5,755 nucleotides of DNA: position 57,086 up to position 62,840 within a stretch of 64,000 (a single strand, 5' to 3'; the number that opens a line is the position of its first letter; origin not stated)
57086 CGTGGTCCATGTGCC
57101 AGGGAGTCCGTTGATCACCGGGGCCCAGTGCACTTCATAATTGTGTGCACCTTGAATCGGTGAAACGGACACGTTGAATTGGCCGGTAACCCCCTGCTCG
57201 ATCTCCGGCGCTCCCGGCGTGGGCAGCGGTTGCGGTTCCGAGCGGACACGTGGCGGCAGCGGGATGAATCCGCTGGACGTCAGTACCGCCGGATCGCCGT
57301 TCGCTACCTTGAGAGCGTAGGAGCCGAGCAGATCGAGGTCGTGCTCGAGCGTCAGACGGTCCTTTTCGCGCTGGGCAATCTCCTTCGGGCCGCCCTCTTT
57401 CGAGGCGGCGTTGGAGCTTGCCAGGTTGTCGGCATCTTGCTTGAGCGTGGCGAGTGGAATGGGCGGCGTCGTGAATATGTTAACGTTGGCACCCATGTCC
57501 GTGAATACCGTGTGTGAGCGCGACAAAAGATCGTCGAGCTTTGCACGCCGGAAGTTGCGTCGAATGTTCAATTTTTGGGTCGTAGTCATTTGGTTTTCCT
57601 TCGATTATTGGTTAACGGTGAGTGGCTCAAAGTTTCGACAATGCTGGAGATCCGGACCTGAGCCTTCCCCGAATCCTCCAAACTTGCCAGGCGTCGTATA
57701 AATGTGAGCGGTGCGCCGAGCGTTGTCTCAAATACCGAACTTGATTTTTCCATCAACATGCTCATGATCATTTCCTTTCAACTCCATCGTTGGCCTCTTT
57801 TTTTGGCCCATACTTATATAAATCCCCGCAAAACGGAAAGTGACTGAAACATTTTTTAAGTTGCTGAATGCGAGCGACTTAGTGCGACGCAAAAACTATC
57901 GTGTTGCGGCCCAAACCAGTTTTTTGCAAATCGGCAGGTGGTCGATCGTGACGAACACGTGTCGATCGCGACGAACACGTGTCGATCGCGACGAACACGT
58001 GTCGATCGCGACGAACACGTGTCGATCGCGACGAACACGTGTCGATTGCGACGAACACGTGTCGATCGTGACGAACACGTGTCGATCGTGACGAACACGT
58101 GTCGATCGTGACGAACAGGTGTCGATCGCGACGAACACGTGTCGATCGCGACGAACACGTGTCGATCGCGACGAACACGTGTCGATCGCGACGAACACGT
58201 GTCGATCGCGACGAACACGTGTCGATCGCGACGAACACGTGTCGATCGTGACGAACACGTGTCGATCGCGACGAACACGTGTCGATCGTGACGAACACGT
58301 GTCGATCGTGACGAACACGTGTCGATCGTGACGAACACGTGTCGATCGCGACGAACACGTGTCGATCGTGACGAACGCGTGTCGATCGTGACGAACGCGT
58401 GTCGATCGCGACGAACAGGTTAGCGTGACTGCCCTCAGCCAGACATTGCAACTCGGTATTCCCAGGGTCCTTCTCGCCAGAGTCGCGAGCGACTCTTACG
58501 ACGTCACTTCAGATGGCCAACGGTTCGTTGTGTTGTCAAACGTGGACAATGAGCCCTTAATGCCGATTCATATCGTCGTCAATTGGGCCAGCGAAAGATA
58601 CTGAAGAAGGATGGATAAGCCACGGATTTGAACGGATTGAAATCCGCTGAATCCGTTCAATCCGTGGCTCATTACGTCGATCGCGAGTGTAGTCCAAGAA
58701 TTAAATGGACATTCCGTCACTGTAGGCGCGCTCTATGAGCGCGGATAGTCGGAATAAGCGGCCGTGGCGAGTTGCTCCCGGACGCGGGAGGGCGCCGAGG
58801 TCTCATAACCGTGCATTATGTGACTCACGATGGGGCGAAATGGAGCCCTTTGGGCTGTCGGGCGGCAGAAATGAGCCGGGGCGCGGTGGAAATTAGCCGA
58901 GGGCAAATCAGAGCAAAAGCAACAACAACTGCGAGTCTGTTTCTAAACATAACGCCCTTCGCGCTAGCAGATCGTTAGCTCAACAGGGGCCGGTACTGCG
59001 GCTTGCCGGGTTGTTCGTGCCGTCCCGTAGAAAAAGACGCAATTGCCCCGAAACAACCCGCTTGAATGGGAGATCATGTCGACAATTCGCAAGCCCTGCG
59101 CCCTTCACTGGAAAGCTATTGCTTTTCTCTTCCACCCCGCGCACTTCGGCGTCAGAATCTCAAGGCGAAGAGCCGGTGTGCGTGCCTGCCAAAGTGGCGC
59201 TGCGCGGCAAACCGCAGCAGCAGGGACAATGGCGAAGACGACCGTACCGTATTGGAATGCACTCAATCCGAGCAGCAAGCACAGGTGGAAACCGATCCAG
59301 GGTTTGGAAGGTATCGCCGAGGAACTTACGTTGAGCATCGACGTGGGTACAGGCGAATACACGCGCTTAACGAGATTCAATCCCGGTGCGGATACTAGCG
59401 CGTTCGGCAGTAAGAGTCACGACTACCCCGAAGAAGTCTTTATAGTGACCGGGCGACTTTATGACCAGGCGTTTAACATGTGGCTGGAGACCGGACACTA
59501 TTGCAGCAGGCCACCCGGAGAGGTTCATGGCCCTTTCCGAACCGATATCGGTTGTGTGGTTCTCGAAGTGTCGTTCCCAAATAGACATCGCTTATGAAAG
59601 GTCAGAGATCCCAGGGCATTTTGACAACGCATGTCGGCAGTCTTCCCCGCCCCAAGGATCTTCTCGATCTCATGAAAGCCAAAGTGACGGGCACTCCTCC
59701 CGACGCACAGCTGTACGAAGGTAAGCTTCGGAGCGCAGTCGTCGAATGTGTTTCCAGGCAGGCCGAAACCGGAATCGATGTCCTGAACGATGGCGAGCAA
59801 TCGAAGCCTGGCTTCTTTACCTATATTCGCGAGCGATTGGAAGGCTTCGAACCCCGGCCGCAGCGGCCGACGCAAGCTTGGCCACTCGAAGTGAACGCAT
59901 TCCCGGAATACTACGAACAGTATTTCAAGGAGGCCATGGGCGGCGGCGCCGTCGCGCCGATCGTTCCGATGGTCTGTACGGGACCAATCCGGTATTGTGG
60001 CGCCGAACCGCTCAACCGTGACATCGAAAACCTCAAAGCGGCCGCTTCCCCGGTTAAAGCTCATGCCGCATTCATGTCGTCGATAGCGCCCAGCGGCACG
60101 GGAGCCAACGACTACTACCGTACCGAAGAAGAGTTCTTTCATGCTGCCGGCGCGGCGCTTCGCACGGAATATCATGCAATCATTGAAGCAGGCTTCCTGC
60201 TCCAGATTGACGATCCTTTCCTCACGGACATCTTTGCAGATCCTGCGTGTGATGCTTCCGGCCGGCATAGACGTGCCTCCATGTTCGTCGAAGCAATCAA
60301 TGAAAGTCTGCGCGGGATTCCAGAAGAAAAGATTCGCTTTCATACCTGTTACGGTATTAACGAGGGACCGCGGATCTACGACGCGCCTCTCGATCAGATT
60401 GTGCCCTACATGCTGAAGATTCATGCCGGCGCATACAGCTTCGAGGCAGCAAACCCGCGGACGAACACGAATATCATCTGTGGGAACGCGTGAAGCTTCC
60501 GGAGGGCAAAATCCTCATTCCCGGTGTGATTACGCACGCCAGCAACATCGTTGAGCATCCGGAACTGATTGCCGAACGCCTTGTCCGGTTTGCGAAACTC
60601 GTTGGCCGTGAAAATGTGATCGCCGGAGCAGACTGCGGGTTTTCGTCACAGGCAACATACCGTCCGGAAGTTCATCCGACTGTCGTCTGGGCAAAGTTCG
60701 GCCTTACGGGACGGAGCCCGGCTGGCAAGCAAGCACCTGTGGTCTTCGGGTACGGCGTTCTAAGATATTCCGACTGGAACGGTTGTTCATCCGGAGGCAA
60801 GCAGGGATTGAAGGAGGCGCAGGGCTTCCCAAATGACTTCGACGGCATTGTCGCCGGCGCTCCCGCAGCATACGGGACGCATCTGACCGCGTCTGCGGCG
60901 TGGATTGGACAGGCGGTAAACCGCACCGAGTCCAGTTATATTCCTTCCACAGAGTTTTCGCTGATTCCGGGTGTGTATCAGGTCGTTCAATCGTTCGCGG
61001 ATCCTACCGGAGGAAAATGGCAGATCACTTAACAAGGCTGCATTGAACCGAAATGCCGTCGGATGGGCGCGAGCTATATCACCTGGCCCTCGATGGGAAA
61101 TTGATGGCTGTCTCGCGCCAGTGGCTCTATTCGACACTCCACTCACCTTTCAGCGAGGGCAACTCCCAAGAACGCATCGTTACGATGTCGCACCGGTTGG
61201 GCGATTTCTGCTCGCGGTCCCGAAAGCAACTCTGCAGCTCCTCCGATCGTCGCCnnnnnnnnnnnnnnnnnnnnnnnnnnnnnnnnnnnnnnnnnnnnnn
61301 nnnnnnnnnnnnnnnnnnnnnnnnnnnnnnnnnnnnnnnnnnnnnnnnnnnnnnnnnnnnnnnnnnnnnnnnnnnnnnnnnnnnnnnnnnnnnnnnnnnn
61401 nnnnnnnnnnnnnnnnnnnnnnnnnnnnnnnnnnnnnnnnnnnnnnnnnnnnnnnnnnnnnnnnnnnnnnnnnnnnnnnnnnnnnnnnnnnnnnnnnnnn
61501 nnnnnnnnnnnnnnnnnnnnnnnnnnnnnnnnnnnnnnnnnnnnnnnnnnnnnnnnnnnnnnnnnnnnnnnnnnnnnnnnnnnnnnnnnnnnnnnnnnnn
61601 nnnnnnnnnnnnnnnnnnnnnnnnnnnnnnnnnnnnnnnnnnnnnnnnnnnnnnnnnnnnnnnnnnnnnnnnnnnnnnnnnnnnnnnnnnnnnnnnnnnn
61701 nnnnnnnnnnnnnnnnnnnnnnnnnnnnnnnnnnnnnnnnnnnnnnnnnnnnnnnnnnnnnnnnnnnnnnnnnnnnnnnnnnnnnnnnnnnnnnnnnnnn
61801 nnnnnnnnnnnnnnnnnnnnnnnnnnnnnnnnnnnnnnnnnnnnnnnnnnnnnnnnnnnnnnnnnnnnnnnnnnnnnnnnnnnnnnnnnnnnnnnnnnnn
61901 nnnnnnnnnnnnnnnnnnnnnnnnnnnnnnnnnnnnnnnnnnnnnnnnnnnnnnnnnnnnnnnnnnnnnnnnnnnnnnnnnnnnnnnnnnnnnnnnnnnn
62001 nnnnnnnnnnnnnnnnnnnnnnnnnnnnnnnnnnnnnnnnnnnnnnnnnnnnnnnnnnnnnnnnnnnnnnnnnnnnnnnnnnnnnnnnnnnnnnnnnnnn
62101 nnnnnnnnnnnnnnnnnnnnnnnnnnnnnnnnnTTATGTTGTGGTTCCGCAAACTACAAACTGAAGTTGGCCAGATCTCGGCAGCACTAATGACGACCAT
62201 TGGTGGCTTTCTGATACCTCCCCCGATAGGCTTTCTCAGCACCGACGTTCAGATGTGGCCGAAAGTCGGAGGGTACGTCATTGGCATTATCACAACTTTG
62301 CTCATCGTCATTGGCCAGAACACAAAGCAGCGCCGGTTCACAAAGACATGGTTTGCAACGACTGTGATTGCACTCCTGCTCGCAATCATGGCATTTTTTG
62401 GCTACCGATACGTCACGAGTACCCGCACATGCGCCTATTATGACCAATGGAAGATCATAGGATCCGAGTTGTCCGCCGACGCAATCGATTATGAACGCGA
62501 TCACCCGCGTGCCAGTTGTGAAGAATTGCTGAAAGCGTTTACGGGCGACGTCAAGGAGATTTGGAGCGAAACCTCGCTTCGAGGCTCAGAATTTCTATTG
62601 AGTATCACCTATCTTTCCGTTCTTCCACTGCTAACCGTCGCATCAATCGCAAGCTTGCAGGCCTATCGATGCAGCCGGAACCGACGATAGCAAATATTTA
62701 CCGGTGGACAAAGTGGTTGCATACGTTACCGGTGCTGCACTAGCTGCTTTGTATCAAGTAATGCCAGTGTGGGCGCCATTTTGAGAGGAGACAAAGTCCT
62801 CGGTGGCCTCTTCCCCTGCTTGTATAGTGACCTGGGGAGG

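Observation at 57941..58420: Perfectly phased 24 x 20-bp tandem array with built-in dyad symmetry, upstream of an unknown operon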

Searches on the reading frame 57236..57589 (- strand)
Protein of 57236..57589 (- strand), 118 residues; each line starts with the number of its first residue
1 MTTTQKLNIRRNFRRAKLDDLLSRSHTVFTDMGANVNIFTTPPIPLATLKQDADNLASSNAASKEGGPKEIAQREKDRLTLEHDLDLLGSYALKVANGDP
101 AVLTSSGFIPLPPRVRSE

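Call 68: search_solved_structures(query=A5, max_evalue=10, show_alignments=1)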
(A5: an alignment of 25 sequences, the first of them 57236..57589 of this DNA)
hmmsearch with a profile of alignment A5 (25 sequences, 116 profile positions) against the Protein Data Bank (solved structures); distinct sequences matched with E-value up to 10: 3.
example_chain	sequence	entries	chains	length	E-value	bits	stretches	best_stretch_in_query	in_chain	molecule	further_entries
9euf_B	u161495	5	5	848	0.16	15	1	7-57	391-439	GP-PDE domain-containing protein | ORF58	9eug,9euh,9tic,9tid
9eul_A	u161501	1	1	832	0.36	13.9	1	7-57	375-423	GP-PDE domain-containing protein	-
9fn1_U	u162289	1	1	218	0.87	12.7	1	8-64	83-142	Vps20/32/60-like protein (ESCRT-III)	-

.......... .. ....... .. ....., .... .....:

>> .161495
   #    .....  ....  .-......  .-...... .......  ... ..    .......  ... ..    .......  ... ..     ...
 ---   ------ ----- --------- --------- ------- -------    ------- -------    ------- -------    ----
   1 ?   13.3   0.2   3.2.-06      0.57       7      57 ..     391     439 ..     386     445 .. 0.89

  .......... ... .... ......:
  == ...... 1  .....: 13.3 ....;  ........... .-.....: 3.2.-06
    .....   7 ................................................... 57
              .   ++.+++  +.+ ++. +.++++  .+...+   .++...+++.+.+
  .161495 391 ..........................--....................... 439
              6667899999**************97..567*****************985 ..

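Call 76: predict_structure(alignment_id=A5)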
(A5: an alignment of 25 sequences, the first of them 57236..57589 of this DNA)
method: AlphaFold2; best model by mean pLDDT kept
length: 118 residues; sequences in the alignment: 25
mean_pLDDT: 83.9   pTM: 0.71
mean pLDDT of the five models: 83.9, 83.0, 82.7, 81.5, 80.2
residues with pLDDT >= 90: 47; 70-90: 58; 50-70: 7; < 50: 6
segments of 3 or more residues with pLDDT < 50: 1-3, 116-118
pLDDT, mean of each block of 10 residues (from residue 1): 62 81 90 88 90 92 87 92 90 86 86 57
secondary structure, 60 per line:
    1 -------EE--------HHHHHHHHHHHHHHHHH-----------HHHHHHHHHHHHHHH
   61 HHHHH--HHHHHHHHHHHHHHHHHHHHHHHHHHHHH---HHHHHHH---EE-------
elements in order: H18-34 H46-65 H68-96 H100-106

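Call 81: fold_search(model_id=the predicted structure, library=pdb)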
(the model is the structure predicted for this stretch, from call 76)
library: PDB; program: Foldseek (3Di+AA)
matches with E <= 10: 127; with E <= 0.001: 0
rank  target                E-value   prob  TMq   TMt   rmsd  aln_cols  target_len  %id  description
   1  4hr1_A                3.7e-01  0.80  0.48  0.48   5.4       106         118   18  Structure of PAV1-137, a protein from the virus PAV1 that infects Pyrococcus abyssi. (released 2013-06-19)
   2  8zar_B                1.4e+00  0.16  0.34  0.13  19.8       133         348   11  EmrAB-TolC MFS-type tripartite multidrug efflux pump FA (released 2025-04-30)
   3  8zal_B                1.4e+00  0.14  0.33  0.12  20.1       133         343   11  EmrAB-TolC MFS-type tripartite multidrug efflux pump EA (released 2025-04-30)
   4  7z3q_A                1.7e+00  0.12  0.23  0.31  15.5        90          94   18  Crystal structure of the human leptin:LepR-CRH2 encounter complex to 3.6 A resolution. (released 2023-03-22)
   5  2kub_MODEL_1_A        2.3e+00  0.23  0.35  0.50   6.0        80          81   24  Solution structure of the alpha subdomain of the major non-repeat unit of Fap1 fimbriae of Streptococcus paras (released 2010-07-21)
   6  7mu5_E                2.4e+00  0.23  0.37  0.41   8.8        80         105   18  Human DCTPP1 bound to Triptolide (released 2022-08-24)
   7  2oie_C                2.4e+00  0.07  0.23  0.24   9.7        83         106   20  Crystal structure of RS21-C6 core segment RSCUT (released 2007-03-06)
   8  8rxh_La               2.7e+00  0.20  0.39  0.37   8.1        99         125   15  CRYO-EM STRUCTURE OF LEISHMANIA MAJOR 80S RIBOSOME WITH A/P/E-site tRNA AND mRNA : PARENTAL STRAIN (released 2024-05-15)
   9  9cc9_A                2.7e+00  0.18  0.40  0.08   7.2       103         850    8  Dodecameric state of the NRC4 resistosome (released 2024-09-11)
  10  8b76_A                2.7e+00  0.05  0.19  0.03   7.6        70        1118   18  The crystal structure of M644G variant of DNA Pol Epsilon containing dTTP in the polymerase active site (released 2023-11-01)
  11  3rgu_C                2.9e+00  0.18  0.35  0.47   6.2        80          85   24  Structure of Fap-NRa at pH 5.0 (released 2011-12-28)
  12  9div_G                2.9e+00  0.13  0.39  0.37  10.6       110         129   11  The crystal structure of de novo designed ChuA binding protein C8 (released 2025-05-21)
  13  7mu5_C                3.1e+00  0.21  0.37  0.41   8.9        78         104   18  Human DCTPP1 bound to Triptolide (released 2022-08-24)
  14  8c0o_1A               3.1e+00  0.09  0.28  0.27   7.7        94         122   10  African cichlid nackednavirus capsid at pH 5.5 (released 2023-04-05)
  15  7r3y_A                3.1e+00  0.04  0.20  0.04   7.6        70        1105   18  The crystal structure of the V426L variant of Pol2CORE in complex with DNA and an incoming nucleotide (released 2022-07-27)
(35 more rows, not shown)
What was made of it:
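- Foldseek on the N-terminal domain gives a best E of 0.37 (call 81), and a PDB profile search gives nothing (call 68).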

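Call 97: search_dna_similar(query=window:57236-57589:-, collection=phages, mode=protein, max_evalue=0.01, max_rows=10)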
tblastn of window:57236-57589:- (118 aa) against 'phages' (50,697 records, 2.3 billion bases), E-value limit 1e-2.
No match.

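Call 98: search_dna_similar(query=window:57236-57589:-, collection=plasmids, mode=protein, max_evalue=0.01, max_rows=10)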
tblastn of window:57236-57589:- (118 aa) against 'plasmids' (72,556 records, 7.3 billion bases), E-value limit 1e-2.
No match.

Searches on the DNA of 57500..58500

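Call 92: search_rna_families(source=window, start=57500, end=58500, threshold=evalue, max_evalue=1)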
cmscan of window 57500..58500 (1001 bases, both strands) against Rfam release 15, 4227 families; matches with E-value up to 1: 8.
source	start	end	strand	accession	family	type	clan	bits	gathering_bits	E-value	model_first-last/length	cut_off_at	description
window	57987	58250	-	RF04104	MIR918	Gene; miRNA;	-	76.4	268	3.6e-13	1-265/265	no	MIR918 microRNA precursor family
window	58254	58363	-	RF04104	MIR918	Gene; miRNA;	-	27.1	268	0.016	1-265/265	no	MIR918 microRNA precursor family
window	58177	58260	-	RF03622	mir-731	Gene; miRNA;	-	22.8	70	0.17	1-90/90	no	mir-731 microRNA precursor family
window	58173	58264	-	RF01038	mir-1307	Gene; miRNA;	-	22.6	69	0.18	1-90/90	no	mir-1307 microRNA precursor family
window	57957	58040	-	RF03622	mir-731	Gene; miRNA;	-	22.1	70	0.26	1-90/90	no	mir-731 microRNA precursor family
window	57953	58044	-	RF01038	mir-1307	Gene; miRNA;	-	21.9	69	0.26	1-90/90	no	mir-1307 microRNA precursor family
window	58077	58160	-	RF03622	mir-731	Gene; miRNA;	-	21.1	70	0.48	1-90/90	no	mir-731 microRNA precursor family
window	58277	58340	-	RF03622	mir-731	Gene; miRNA;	-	20.4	70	0.7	1-90/90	no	mir-731 microRNA precursor family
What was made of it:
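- Tried and rejected: In E-value mode only far sub-threshold miRNA models match, because of the hairpin potential (call 92).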

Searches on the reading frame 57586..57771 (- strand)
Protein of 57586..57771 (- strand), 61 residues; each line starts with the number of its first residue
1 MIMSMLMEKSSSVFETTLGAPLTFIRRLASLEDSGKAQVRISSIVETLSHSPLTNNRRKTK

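Call 8: search_protein_families(library=pfam, proteins=[window:57586-57771:-], max_evalue=0.1)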
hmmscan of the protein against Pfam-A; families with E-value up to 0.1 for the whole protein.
window:57586-57771:- (61 aa): 0 families

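Call 29: search_protein_families(library=phrogs, proteins=[window:57586-57771:-], max_evalue=0.1)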
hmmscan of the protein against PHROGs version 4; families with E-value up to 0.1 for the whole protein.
window:57586-57771:- (61 aa): 1 family
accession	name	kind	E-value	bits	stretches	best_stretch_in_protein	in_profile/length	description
phrog_12099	-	unknown function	0.023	15.7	1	17-54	50-87/106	-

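Call 30: search_protein_families(library=ncbifam, proteins=[window:57586-57771:-], max_evalue=0.1)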
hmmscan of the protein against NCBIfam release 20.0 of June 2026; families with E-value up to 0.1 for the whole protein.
window:57586-57771:- (61 aa): 0 families

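Call 82: search_protein_families(library=padloc, proteins=[window:57586-57771:-], max_evalue=0.1)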
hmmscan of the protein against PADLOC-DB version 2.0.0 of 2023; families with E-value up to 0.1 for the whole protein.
window:57586-57771:- (61 aa): 0 families

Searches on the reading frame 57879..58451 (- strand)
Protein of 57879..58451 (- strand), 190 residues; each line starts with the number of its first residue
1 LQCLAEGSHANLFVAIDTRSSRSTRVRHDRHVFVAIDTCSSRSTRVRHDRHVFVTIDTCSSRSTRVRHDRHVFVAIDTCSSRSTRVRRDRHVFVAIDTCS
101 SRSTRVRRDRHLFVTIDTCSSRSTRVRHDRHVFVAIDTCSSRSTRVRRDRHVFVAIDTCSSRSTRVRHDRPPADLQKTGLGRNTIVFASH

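Call 8: search_protein_families(library=pfam, proteins=[window:57879-58451:-], max_evalue=0.1)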
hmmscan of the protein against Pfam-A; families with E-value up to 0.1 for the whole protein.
window:57879-58451:- (190 aa): 2 families
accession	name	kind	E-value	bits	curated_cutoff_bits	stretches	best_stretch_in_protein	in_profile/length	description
PF09923.14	DUF2155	-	0.00027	21.5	27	0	110-141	27-58/89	Uncharacterized protein conserved in bacteria (DUF2155)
PF21892.1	TMEM145_N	-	0.00085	20.1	28.1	0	93-163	55-125/131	TMEM145, N-terminal domain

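Call 18: find_homologous_proteins(query=window:57879-58451:-)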
Query window:57879-58451:-: 5 candidates shared short words with the query, none scored E <= 0.001.
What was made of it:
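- Checked: That ORF has no homologue among 5.8 billion proteins (call 18).
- The array ORF has no homologue (call 18).
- Tried and rejected: The ORF has no homologues (call 18), and the only Pfam hits are sub-threshold and caused by repetitive composition (call 8).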

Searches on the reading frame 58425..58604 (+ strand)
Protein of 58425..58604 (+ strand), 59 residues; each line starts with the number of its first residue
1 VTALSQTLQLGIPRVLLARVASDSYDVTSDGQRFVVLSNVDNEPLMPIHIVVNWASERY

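Call 8: search_protein_families(library=pfam, proteins=[window:58425-58604:+], max_evalue=0.1)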
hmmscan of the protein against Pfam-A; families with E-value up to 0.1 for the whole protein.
window:58425-58604:+ (59 aa): 0 families

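Call 30: search_protein_families(library=ncbifam, proteins=[window:58425-58604:+], max_evalue=0.1)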
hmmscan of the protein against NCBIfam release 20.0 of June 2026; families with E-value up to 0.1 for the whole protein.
window:58425-58604:+ (59 aa): 0 families

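Call 59: find_homologous_proteins(query=window:58425-58601:+, max_evalue=0.01)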
Query window:58425-58601:+ (59 aa): 1 proteins with E <= 0.01 among 1 candidates.
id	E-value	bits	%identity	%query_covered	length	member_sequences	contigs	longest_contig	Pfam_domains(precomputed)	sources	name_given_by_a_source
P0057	1.9e-24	101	85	100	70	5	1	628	-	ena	-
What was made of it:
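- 58425..58604 (+): 59-aa ORF, a probable C-terminal remnant of an older gene; its identity as TolB-like is not confirmed. The only homologue is a 70-aa ORF (call 59).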

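Call 61: search_protein_families(library=pfam, proteins=[window:58425-58601:+, P0057], max_evalue=10)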
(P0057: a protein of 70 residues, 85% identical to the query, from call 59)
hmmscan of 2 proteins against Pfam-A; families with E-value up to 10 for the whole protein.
window:58425-58601:+ (59 aa): 0 families

P0057 (70 aa): 0 families

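Call 62: search_solved_structures(query=window:58425-58601:+, max_evalue=10, show_alignments=2)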
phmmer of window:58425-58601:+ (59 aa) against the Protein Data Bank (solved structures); distinct sequences matched with E-value up to 10: 0.
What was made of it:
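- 58425..58604 (+): No match in Pfam, NCBIfam or PDB (calls 8, 30, 61, 62).
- Tried and rejected: TolB-like identity of the remnant: not confirmed (calls 59, 61, 62).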

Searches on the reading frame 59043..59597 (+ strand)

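Call 8: search_protein_families(library=pfam, proteins=[window:59043-59597:+], max_evalue=0.1)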
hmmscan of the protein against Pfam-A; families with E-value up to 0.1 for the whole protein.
window:59043-59597:+ (184 aa): 2 families
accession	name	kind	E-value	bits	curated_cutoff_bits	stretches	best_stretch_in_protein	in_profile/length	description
PF12973.13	Cupin_7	-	2.8e-09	37.2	27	1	78-173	9-97/105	ChrR Cupin-like domain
PF14499.12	DUF4437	-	0.023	14.3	24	1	81-162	9-93/250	Domain of unknown function (DUF4437)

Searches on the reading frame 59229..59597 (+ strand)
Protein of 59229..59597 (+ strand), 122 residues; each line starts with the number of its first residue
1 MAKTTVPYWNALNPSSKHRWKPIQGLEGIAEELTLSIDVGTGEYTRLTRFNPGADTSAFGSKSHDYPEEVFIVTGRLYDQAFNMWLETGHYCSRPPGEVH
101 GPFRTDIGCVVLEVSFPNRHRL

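Call 72: find_encoding_contigs(protein=window:59229-59597:+, flank=4000, max_places=10)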
Protein window:59229-59597:+ (122 aa): 2 contigs read that carry it; 2 places shown.
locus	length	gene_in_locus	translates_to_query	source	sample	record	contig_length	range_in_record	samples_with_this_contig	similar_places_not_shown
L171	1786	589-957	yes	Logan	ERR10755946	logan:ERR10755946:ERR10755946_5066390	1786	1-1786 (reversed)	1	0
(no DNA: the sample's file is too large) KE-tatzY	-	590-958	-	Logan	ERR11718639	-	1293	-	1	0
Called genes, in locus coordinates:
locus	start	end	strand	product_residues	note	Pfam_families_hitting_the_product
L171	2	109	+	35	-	?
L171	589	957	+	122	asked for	PF12973:Cupin_7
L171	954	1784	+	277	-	?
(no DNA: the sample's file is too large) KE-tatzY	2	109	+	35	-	?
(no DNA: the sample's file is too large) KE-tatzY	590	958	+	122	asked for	PF12973:Cupin_7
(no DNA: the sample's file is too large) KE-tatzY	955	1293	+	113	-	?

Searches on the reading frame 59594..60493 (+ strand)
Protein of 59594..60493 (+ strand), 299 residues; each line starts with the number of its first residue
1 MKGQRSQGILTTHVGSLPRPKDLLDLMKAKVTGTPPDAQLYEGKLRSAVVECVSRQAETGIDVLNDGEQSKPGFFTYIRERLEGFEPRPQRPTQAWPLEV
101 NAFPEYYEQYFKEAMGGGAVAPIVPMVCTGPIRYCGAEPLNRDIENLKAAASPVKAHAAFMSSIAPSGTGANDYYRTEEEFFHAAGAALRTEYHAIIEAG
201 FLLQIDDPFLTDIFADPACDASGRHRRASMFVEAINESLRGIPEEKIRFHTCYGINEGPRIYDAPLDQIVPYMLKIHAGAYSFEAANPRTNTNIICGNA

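Call 8: search_protein_families(library=pfam, proteins=[window:59594-60493:+], max_evalue=0.1)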
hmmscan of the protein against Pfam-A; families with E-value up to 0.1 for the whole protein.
window:59594-60493:+ (299 aa): 1 family
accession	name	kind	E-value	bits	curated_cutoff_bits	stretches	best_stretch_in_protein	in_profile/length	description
PF01717.24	Meth_synt_2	-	9.7e-08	32.1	21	1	10-85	2-76/324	Cobalamin-independent synthase, Catalytic domain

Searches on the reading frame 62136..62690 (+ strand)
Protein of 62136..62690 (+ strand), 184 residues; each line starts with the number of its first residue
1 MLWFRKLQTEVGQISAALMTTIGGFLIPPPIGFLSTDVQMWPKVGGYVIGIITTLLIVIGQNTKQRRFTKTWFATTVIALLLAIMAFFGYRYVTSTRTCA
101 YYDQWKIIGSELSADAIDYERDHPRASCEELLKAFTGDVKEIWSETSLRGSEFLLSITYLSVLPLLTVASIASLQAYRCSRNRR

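Call 8: search_protein_families(library=pfam, proteins=[window:62136-62690:+], max_evalue=0.1)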
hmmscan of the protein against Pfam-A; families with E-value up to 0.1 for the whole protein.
window:62136-62690:+ (184 aa): 2 families
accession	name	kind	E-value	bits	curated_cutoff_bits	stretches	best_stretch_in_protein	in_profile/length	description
PF00033.24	Cytochrome_B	-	0.063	13.5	27.2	0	57-94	83-120/189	Cytochrome b/b6/petB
PF09990.14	DUF2231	-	0.076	13.5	26.4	0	13-108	15-110/139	Predicted membrane protein (DUF2231)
